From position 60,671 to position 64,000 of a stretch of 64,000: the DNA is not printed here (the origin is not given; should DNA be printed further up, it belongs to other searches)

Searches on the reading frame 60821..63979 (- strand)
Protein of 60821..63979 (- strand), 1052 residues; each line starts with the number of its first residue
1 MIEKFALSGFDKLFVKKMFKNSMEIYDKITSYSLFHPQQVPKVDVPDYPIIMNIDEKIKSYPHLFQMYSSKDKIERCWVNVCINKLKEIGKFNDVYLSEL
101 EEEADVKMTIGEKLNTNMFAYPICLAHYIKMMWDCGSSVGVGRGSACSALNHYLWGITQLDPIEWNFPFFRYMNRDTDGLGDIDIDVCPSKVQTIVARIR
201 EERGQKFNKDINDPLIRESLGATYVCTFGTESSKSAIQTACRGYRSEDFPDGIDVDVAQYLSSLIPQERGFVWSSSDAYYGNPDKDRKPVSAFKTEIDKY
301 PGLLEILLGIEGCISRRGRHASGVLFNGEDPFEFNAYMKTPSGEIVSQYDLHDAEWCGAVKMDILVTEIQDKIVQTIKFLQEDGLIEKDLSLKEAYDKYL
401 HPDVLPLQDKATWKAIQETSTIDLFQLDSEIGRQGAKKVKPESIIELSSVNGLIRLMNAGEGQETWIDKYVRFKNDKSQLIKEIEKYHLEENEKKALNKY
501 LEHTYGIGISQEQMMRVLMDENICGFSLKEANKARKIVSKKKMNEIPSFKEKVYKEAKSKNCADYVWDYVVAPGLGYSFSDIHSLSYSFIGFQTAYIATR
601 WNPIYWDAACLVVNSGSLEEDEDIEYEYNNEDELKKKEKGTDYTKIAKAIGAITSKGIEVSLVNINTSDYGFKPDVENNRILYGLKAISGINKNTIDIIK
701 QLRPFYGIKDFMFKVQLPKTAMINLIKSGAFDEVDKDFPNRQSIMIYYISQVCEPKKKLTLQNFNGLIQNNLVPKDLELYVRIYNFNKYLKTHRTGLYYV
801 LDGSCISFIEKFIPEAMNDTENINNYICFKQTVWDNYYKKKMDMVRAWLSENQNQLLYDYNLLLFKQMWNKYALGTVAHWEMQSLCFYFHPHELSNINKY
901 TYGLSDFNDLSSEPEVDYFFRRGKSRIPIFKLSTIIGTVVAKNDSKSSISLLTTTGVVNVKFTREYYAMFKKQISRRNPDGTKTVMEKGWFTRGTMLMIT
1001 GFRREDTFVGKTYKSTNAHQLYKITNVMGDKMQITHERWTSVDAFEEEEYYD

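Call 68: search_protein_families(library=pfam, proteins=[window:60821-63979:-], max_evalue=0.001)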
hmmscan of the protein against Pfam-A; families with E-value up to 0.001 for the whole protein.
window:60821-63979:- (1052 aa): 3 families
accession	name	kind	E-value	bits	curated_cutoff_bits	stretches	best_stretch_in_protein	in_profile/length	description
PF07733.18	DNA_pol3_alpha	-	5.7e-31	108.5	23.9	1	117-365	38-259/260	Bacterial DNA polymerase III alpha NTPase domain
PF17657.6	DNA_pol3_finger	-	4.5e-27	94.8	22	1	392-561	12-166/166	Bacterial DNA polymerase III alpha subunit finger domain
PF14579.12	HHH_6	-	1.3e-15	57.8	25.6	1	657-736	1-85/90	Helix-hairpin-helix motif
